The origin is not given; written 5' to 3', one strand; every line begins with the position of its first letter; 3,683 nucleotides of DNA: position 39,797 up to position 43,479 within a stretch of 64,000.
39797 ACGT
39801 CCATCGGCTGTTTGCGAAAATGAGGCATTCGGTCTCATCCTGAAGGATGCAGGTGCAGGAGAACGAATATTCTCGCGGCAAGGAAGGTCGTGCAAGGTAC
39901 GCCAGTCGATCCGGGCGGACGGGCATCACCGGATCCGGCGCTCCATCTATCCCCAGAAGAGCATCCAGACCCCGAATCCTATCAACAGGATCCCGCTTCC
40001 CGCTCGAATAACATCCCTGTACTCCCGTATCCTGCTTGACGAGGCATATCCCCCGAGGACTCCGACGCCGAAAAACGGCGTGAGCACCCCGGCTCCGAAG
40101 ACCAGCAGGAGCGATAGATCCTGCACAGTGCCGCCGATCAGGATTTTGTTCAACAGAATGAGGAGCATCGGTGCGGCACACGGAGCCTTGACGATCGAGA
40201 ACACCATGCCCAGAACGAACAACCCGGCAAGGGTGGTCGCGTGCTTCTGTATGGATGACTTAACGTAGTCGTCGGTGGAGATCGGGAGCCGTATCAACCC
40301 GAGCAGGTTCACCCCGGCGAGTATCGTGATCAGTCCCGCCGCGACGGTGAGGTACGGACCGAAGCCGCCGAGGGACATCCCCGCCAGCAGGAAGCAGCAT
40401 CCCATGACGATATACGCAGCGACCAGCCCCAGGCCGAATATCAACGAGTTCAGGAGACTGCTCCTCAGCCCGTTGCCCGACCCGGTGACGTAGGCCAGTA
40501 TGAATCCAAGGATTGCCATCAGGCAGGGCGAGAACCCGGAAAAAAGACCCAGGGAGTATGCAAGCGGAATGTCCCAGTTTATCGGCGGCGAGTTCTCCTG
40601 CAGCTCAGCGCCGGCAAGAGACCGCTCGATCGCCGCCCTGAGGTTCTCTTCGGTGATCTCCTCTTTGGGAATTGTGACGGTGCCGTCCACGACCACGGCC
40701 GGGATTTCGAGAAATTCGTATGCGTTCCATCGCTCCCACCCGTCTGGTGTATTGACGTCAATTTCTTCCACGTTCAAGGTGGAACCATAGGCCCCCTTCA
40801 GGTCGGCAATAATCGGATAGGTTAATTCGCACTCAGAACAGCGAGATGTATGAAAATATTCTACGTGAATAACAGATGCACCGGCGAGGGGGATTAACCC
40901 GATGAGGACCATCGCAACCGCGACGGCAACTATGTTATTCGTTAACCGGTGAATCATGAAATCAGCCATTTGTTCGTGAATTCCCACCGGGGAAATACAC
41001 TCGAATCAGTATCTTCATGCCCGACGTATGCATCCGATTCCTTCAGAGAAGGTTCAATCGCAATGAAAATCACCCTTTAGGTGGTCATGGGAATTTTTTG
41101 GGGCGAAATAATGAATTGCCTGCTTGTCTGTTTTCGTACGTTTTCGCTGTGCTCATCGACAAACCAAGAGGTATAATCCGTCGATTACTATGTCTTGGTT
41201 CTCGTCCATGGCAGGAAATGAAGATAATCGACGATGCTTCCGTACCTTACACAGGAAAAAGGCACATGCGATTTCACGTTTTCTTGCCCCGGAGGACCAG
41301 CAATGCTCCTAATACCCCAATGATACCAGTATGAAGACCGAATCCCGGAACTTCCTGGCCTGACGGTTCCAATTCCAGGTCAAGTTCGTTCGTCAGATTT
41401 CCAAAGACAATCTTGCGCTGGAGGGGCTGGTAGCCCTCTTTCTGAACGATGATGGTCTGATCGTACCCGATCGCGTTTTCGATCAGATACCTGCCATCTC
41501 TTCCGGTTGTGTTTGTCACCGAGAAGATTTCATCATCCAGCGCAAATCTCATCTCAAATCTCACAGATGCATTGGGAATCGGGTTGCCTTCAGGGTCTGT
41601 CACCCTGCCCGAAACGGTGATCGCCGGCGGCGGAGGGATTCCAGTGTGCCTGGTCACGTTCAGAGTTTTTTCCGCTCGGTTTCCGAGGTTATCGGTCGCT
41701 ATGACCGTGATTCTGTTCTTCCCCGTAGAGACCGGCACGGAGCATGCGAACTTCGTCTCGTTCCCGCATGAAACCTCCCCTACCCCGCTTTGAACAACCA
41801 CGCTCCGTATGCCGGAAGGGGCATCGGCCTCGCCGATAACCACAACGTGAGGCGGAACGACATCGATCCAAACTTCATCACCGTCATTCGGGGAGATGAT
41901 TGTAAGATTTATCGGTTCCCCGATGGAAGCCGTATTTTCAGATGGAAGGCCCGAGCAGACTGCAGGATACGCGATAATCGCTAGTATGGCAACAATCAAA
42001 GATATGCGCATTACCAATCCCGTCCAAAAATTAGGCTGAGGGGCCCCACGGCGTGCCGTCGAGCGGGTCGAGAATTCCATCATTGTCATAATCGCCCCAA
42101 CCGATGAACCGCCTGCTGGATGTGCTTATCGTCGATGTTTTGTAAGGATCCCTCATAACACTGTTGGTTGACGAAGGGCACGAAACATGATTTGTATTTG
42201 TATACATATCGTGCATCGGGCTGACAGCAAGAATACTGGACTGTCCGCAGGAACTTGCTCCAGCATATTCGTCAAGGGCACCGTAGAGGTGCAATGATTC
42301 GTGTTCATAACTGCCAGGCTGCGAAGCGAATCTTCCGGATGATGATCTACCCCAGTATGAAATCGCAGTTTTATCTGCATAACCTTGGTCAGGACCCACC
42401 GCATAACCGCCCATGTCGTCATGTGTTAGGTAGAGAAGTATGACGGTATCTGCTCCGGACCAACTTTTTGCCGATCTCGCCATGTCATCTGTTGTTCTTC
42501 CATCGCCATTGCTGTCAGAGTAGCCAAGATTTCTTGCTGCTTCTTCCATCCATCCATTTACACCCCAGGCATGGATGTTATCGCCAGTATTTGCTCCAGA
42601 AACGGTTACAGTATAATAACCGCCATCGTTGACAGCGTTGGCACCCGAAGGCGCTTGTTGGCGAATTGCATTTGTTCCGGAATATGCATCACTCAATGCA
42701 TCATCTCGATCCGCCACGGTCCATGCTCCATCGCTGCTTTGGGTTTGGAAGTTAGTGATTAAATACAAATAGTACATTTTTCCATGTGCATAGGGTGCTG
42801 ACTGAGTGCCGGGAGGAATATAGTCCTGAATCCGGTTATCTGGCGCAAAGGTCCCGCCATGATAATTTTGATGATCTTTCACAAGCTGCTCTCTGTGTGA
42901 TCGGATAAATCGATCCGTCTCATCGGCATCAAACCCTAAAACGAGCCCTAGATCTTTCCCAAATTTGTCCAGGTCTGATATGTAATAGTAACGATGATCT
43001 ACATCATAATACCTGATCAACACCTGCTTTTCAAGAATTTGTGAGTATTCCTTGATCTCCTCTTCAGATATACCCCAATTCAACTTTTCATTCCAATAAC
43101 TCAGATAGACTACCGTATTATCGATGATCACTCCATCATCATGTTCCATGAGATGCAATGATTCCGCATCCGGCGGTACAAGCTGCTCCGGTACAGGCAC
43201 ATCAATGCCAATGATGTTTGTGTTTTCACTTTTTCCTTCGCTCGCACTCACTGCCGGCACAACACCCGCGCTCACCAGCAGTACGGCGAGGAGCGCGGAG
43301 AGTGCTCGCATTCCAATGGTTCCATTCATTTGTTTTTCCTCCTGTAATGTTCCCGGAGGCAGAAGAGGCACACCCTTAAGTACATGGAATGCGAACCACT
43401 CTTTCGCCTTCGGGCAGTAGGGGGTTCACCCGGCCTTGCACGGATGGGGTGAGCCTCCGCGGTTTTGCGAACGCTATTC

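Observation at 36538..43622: One ~380-nt promoter/5'-leader/signal-peptide cassette is fused to three unrelated secreted hydrolase genes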

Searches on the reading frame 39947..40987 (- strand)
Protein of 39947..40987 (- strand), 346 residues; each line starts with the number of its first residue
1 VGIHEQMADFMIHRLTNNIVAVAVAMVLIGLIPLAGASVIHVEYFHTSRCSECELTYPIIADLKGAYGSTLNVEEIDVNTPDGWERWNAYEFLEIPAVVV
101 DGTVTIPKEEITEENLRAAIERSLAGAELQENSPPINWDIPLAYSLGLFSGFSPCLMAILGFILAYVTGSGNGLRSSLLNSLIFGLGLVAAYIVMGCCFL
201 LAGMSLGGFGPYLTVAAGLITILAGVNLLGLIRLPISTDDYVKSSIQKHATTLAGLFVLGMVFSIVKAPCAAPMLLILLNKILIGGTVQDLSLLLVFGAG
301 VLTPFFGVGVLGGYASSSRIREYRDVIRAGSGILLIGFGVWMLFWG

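Call 11: search_protein_families(library=pfam, proteins=[window:39947-40987:-], max_evalue=0.01)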
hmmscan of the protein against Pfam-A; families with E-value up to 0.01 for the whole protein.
window:39947-40987:- (346 aa): 2 families
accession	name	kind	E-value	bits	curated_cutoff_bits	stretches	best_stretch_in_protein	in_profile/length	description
PF13386.12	DsbD_2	-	2.3e-11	44.4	24.9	1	143-341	2-199/199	Cytochrome C biogenesis protein transmembrane region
PF05768.20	Glrx-like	-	0.00022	21.9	26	1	43-121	3-77/77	Glutaredoxin-like domain (DUF836)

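Call 69: search_protein_families(library=ncbifam, max_evalue=0.1, proteins=[window:39947-40987:-])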
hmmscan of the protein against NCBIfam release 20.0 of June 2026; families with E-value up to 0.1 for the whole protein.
window:39947-40987:- (346 aa): 9 families
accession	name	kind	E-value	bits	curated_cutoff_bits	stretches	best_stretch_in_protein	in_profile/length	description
NF040495.1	tranport_ArsG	equivalog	1.2e-11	44.4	200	1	140-343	7-221/225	aromatic aminobenezylarsenical efflux permease ArsG family transporter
NF001419.0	PRK00293.1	subfamily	1.3e-10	40.6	330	1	117-343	149-382/574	protein-disulfide reductase DsbD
NF045694.1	seleno_TsoB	exception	5.2e-07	28.1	805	1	147-315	192-362/572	rhodanese/DsbD fusion-like selenoprotein TsoB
NF045708.1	seleno_TsoC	equivalog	0.0049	16.8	45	1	85-124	46-85/87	NEPxGxxU motif selenoprotein TsoC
TIGR00411.1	redox_disulf_1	equivalog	0.019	15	92.75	1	41-121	2-79/82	MJ0307 family thioredoxin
TIGR00412.2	redox_disulf_2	subfamily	0.066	13.6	62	0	50-116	9-70/75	MTH895/ArsE family thioredoxin-like protein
NF047660.1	HUIPC_Trx_selen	equivalog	0.069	13.3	105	0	40-122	2-89/91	HUIPC motif thioredoxin-like (seleno)protein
TIGR01068.1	thioredoxin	equivalog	0.083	13.1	96.8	0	45-100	21-74/101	thioredoxin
NF049942.1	DF_fam_seleno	subfamily_domain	0.092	12.8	70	0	42-103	1-59/96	DF family (seleno)protein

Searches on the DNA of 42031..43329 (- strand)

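Call 59: search_with_rna_model(model_id=R1, sources=[L072, L073, L074], max_evalue=10, show_alignments=3)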
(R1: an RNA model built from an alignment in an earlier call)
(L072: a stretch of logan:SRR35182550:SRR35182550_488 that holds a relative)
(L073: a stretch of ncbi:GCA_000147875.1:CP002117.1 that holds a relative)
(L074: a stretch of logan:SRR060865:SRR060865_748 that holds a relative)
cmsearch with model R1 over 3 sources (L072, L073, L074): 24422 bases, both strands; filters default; matches with E-value up to 10: 1.
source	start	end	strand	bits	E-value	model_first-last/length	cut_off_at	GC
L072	526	685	+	41.1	1.2e-11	1-177/177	no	0.57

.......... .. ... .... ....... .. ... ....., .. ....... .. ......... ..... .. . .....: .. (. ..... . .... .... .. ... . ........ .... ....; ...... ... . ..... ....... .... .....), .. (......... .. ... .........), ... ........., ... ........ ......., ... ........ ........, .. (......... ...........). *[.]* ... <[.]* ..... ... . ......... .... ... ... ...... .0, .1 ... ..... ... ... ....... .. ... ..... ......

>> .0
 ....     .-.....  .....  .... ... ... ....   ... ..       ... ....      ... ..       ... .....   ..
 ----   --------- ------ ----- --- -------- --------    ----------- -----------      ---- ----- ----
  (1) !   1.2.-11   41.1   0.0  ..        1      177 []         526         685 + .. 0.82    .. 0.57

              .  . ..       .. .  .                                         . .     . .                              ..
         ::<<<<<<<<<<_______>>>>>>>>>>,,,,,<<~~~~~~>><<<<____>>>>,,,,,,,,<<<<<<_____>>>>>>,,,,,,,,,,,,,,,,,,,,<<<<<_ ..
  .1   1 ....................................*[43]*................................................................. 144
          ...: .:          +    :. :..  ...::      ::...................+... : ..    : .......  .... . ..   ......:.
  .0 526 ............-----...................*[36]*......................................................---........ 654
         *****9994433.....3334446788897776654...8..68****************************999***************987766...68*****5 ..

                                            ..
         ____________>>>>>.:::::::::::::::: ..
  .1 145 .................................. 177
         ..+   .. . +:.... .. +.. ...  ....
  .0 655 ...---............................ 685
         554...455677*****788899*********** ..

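Call 92: search_with_rna_model(model_id=R1, sources=[L075, L076, L077, L078, L079], max_evalue=1, show_alignments=4)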
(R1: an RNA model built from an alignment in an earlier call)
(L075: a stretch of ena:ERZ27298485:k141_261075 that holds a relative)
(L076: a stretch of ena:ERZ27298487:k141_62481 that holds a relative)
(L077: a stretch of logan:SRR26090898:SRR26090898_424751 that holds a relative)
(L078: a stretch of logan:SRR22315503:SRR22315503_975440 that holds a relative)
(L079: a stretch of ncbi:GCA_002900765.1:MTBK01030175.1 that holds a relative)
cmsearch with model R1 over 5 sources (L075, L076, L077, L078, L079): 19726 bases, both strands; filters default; matches with E-value up to 1: 6.
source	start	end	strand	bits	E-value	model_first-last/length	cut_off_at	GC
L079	1165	1342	+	96.7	1.3e-28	1-177/177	no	0.54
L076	1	112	+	31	1.2e-08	68-177/177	5'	0.48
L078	1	54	+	30.1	2.3e-08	121-177/177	5'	0.44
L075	363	474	+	27.8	1.2e-07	1-177/177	no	0.48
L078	2326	2422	+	24.8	9.2e-07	1-177/177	no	0.49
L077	2116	2217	+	6.6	0.31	1-177/177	no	0.33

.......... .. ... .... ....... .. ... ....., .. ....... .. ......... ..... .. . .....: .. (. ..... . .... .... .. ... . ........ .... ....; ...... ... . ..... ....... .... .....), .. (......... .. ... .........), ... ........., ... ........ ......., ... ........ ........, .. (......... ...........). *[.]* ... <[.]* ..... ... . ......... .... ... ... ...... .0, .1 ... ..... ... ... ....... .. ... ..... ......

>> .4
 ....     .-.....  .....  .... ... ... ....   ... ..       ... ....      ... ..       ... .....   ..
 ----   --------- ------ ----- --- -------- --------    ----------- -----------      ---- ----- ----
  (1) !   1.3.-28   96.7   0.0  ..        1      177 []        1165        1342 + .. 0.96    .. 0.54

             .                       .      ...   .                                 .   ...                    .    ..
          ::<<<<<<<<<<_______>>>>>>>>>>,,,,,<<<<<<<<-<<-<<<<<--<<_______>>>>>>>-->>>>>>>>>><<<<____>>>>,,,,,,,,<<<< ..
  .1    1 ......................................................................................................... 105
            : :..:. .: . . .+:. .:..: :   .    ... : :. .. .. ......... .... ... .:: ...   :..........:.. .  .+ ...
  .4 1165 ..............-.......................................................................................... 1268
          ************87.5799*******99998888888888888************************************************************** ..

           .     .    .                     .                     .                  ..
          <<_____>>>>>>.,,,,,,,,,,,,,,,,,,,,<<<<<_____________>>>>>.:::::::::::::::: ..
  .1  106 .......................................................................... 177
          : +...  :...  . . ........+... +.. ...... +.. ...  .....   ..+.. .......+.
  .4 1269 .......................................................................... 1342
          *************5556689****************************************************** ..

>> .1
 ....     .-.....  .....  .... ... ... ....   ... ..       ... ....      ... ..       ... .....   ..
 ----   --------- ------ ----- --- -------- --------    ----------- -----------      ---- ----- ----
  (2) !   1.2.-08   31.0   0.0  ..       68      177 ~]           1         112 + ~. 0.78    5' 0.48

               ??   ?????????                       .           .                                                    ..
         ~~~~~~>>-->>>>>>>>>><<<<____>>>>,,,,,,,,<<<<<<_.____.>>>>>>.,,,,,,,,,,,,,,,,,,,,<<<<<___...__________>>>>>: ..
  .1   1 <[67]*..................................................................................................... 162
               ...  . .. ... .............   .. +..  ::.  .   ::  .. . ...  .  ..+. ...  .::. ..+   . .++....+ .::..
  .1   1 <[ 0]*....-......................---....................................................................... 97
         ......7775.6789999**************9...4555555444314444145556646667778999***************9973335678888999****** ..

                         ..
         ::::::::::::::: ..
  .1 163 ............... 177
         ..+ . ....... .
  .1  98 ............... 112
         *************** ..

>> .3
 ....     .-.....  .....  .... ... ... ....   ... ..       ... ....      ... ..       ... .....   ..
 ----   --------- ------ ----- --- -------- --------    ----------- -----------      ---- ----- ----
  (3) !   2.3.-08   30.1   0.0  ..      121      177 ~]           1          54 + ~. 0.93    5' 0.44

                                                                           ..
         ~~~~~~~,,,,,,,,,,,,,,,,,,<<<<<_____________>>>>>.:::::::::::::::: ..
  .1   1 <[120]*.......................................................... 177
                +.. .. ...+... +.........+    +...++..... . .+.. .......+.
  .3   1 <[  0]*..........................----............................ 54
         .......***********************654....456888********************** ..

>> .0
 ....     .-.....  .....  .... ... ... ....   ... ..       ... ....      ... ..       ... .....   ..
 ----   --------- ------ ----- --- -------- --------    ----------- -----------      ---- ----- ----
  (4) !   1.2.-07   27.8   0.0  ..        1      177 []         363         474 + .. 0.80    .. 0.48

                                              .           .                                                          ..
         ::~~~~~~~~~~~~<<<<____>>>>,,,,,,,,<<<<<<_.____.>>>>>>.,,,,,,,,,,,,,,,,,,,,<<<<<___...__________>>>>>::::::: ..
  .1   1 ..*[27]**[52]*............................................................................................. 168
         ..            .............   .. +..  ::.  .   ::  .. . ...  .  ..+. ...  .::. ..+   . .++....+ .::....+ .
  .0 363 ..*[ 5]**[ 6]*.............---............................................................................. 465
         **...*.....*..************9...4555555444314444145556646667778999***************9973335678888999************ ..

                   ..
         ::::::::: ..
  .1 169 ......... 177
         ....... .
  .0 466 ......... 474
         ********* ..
